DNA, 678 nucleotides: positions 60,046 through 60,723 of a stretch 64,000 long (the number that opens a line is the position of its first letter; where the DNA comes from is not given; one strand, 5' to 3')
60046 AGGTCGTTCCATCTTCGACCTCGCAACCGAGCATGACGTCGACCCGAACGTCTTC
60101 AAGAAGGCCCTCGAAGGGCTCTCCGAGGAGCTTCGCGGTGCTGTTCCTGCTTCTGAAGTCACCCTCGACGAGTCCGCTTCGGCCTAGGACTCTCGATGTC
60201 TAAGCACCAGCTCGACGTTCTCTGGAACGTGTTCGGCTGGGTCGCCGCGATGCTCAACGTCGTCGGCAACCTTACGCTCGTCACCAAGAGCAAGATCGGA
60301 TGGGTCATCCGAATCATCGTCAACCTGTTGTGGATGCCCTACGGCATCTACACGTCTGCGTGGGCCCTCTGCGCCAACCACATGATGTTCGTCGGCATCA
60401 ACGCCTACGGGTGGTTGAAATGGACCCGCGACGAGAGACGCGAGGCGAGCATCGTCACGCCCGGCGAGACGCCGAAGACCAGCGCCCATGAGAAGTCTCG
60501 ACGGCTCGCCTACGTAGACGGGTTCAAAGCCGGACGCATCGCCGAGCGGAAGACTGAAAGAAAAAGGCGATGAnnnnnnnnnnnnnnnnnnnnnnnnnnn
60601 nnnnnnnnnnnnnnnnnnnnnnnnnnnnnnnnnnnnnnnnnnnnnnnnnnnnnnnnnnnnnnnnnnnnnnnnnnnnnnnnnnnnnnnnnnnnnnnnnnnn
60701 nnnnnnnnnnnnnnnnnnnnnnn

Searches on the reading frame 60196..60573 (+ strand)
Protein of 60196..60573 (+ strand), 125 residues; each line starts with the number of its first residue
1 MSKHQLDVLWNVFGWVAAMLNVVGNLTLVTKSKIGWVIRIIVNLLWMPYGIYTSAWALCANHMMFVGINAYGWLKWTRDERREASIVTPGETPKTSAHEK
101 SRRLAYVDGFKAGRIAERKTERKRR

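Call 106: search_protein_families(library=pfam, max_evalue=0.01, proteins=[window:60196-60573:+])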
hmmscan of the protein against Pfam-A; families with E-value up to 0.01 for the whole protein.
window:60196-60573:+ (125 aa): 1 family
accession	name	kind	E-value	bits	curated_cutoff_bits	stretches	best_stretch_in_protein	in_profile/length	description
PF04973.17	NMN_transporter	-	1.3e-07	32.2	27.3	1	12-88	2-72/175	Nicotinamide mononucleotide transporter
